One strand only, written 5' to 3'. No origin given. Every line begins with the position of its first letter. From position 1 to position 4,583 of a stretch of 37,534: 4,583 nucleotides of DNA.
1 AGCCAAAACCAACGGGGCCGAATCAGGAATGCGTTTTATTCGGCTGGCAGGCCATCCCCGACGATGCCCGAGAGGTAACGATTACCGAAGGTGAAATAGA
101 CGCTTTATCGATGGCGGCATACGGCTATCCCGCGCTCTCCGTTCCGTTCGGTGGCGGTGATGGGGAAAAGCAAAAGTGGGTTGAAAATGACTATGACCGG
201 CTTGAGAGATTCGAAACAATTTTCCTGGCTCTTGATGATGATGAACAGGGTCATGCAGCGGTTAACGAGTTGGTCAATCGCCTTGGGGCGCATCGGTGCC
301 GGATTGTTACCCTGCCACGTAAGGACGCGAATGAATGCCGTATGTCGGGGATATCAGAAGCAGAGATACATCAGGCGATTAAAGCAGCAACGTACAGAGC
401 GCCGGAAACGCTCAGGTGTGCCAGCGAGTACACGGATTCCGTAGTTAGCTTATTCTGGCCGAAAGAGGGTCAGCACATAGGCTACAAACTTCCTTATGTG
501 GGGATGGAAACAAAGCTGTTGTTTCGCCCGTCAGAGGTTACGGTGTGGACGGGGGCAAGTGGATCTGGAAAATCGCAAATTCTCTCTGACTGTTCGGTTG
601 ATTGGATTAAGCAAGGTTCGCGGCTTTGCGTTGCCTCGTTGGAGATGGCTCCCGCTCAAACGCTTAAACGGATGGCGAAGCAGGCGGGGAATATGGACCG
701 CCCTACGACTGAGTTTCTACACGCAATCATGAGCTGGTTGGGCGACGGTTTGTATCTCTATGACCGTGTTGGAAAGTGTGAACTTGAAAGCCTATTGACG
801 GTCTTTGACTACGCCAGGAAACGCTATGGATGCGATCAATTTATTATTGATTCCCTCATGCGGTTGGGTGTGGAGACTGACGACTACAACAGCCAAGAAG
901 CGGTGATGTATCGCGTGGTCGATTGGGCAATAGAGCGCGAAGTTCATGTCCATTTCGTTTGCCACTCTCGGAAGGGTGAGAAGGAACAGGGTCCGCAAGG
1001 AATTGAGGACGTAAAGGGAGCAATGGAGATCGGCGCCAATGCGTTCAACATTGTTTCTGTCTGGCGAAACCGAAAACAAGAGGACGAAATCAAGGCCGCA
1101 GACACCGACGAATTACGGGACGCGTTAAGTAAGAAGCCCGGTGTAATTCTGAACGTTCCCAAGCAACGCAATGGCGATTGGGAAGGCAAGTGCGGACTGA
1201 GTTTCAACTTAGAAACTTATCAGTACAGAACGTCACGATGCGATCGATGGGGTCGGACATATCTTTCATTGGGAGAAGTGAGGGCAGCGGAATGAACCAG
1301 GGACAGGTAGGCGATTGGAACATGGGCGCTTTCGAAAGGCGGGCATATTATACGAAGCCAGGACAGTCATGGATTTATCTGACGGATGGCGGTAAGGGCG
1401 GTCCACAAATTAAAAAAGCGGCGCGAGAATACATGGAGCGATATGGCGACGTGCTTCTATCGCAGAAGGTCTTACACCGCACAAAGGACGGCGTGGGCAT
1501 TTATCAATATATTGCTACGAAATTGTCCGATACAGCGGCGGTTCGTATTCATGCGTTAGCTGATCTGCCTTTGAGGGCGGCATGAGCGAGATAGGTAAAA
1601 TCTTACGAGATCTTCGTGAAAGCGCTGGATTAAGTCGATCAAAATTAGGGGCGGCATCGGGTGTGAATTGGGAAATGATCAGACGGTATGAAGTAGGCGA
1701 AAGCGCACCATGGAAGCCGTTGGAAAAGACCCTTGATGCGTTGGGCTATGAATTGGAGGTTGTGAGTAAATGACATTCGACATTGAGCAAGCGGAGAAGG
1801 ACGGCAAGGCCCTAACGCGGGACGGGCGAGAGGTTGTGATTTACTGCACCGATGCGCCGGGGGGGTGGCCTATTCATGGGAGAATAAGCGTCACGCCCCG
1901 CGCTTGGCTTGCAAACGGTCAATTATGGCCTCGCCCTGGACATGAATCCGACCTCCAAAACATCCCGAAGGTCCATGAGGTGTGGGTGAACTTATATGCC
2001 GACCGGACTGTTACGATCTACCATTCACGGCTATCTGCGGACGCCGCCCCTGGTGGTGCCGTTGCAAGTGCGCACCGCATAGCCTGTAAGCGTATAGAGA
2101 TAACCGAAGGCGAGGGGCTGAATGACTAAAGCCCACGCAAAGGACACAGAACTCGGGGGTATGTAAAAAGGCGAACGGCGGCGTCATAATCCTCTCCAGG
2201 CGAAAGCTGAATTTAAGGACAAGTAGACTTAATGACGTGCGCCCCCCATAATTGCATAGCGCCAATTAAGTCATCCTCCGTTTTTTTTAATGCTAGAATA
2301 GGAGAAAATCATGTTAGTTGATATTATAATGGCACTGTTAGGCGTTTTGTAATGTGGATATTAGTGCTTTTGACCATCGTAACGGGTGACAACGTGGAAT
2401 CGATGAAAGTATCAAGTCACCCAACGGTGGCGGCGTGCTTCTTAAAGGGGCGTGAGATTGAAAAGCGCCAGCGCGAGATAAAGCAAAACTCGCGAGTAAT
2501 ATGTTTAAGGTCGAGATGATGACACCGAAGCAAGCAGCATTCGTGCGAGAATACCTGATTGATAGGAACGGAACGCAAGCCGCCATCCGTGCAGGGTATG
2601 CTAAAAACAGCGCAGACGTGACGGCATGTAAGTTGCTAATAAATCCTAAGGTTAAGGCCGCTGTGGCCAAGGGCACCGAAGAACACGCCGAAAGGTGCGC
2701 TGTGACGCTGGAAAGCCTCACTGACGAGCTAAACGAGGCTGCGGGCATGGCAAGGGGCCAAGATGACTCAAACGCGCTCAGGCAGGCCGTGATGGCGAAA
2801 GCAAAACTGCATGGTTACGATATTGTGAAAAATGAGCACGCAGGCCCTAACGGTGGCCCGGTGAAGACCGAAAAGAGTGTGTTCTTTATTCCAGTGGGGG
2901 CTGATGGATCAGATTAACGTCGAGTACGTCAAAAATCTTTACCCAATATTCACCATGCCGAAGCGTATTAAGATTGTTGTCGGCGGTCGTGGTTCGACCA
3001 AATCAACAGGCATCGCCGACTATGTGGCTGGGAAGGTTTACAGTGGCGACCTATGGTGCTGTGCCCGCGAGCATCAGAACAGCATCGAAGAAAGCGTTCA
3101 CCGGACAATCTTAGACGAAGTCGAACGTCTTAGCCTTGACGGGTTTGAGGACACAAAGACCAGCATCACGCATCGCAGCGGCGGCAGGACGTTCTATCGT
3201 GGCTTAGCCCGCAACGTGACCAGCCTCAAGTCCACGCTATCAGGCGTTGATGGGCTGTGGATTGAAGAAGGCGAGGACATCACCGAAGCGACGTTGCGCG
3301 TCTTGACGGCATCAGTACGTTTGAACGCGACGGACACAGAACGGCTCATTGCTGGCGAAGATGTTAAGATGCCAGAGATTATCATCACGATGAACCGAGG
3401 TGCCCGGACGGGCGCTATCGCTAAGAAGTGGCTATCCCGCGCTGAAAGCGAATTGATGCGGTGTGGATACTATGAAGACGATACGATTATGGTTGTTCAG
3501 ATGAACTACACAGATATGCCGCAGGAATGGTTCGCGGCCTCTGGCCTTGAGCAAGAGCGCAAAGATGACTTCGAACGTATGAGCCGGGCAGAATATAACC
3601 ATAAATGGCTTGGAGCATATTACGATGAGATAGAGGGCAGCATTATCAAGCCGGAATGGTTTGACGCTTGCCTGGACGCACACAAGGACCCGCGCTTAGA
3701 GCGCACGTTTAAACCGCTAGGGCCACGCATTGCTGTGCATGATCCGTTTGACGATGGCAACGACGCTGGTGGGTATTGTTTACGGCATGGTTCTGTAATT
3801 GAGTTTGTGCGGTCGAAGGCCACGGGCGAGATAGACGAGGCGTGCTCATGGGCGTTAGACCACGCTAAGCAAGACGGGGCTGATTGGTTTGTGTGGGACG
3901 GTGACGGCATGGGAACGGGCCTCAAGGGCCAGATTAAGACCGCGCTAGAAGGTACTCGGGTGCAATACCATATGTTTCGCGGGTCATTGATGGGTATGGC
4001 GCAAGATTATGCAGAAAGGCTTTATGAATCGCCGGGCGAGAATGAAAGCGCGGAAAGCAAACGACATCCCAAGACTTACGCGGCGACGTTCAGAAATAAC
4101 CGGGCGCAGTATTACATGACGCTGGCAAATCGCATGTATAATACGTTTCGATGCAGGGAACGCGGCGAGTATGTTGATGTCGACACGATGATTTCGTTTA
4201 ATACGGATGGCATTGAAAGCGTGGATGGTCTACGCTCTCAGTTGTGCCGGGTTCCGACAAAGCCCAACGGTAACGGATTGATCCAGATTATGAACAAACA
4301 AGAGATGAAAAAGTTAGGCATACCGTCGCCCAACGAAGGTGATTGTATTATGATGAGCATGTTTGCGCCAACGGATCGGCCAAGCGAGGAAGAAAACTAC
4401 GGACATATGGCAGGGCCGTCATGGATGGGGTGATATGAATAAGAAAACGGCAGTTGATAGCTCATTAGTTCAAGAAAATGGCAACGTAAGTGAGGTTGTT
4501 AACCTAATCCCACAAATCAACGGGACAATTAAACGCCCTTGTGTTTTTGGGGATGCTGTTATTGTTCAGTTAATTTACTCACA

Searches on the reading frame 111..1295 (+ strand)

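Call 8: search_protein_families(library=pfam, proteins=[window:111-1295:+], max_evalue=0.01)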
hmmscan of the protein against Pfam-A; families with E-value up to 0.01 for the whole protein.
window:111-1295:+ (394 aa): 5 families
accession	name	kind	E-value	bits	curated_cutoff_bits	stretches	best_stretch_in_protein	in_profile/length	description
PF13481.12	AAA_25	-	3.4e-10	40.3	27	1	139-289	31-193/195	AAA domain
PF06745.19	ATPase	-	2.3e-05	24.3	26.6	1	142-308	20-188/231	KaiC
PF13155.12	Toprim_2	-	3.6e-05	24.5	22.1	1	24-75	31-86/88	Toprim-like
PF03796.21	DnaB_C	-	7.7e-05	22.6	27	1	138-372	16-253/255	DnaB-like helicase C terminal domain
PF13604.12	AAA_30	-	0.0002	21.6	27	1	137-237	14-114/191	AAA domain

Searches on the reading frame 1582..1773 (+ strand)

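Call 64: search_protein_families(library=pfam, proteins=[window:1582-1773:+], max_evalue=0.01)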
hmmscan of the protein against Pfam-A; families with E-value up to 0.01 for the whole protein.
window:1582-1773:+ (63 aa): 2 families
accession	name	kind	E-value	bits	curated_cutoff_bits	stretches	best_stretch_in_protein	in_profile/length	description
PF13560.12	HTH_31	-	3.1e-06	27.8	27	1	4-55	2-55/64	Helix-turn-helix domain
PF01381.28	HTH_3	-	2.8e-05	24.5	23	1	8-43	1-36/55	Helix-turn-helix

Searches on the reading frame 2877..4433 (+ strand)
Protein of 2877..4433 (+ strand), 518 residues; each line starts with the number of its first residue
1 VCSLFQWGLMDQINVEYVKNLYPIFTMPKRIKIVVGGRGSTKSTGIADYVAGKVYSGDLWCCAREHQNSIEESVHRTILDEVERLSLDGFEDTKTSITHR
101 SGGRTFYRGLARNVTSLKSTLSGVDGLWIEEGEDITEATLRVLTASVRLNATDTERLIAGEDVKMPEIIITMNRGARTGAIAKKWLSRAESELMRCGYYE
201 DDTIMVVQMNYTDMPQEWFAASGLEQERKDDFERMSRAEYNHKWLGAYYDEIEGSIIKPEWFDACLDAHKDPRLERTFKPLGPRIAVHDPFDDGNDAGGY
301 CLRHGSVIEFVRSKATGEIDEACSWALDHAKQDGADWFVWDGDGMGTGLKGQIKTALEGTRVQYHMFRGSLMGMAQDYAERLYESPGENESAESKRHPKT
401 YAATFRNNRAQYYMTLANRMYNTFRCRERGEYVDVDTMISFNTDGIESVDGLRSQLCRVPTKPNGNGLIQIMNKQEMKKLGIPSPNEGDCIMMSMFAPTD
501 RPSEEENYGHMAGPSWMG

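Call 8: search_protein_families(library=pfam, proteins=[window:2877-4433:+], max_evalue=0.01)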
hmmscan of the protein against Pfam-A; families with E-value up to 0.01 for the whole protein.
window:2877-4433:+ (518 aa): 1 family
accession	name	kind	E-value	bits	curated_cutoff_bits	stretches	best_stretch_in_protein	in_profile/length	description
PF04466.19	Terminase_3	-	9.6e-18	64.9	23.2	1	29-223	2-179/201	Phage terminase large subunit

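Call 9: search_dna_similar(query=window:2877-4433:+, collection=phages, mode=protein, max_rows=15)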
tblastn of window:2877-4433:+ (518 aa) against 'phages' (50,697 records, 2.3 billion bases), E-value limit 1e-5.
Records with a match: 1340; places in all: 1343; records where one place covers at least 80% of the query: 819.
Best place of each record, by identity: <60% 1340.
By first word of the organism name: Vibrio 386; Pseudomonas 366; Salmonella 146; Klebsiella 89; Escherichia 73; Acinetobacter 56; Burkholderia 20; Bacteriophage 17; Pseudoalteromonas 12; Edwardsiella 10; and 54 more.
By host as written in the record: - 403; Pseudomonas aeruginosa 153; Pseudomonas aeruginosa PAO1 91; Klebsiella pneumoniae 54; Vibrio lentus 47; Escherichia coli 34; Pseudomonas sp. 30; Acinetobacter baumannii 28; and 262 more.
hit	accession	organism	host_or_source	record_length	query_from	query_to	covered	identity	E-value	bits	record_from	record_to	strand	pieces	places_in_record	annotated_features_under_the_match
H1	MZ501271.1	Pseudomonas phage AH02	Pseudomonas koreensis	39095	11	495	94%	40.2%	5e-101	339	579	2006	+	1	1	2: terminase large subunit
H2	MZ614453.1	Salmonella phage MS2 LVA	Salmonella sp.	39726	14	499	94%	36.5%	4e-74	261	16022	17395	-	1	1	record has no annotation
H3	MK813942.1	Aeromonas phage 4_4512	Aeromonas rivipollensis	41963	17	494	92%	37.0%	4e-90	307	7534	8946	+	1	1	44512_015: terminase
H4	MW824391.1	Vibrio phage 340E47.2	Vibrio crassostreae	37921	17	494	92%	36.3%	1e-83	289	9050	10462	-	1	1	terminase_3 domain-containing protein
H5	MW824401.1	Vibrio phage 5P1a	Vibrio crassostreae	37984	17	494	92%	36.3%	1e-83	289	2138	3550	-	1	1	putative terminase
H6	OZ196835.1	Vibrio phage 234P9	Seawater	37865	17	494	92%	36.3%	1e-83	288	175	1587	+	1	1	terminase large subunit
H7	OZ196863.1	Vibrio phage 234P7a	Seawater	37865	17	494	92%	36.3%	1e-83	288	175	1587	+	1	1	terminase large subunit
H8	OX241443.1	Vibrio phage 199E37-1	Seawater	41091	17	494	92%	36.3%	7e-82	283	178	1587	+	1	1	terminase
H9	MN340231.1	Escherichia phage phiv205-1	Escherichia coli APEC DE205B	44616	9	518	98%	33.5%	9e-69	245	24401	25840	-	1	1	terminase large subunit | HNH homing endonuclease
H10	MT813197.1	Escherichia phage vB_EcoP_Kapi1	Escherichia coli MP1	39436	9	518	98%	33.3%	4e-69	246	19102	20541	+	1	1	terminase large subunit | terminase small subunit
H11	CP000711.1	Enterobacteria phage CUS-3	Escherichia coli RS218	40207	9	518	98%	33.3%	5e-69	246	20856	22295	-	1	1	phage terminase large subunit | phage terminase small subunit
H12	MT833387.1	Escherichia phage HF4s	Escherichia coli 4s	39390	9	508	97%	34.0%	2e-69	248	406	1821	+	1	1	terminase large subunit | terminase small subunit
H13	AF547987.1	Shigella phage Sf6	Shigella flexneri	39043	9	508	97%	34.0%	2e-69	247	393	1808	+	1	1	2: gene 2 protein | 1: gene 1 protein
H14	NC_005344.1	Shigella phage Sf6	Shigella flexneri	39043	9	508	97%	34.0%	2e-69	247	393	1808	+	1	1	terminase large subunit | terminase small subunit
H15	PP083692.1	Salmonella phage NM-3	Salmonella sp.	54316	9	508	97%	34.0%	3e-69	247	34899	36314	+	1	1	terminase large subunit | terminase small subunit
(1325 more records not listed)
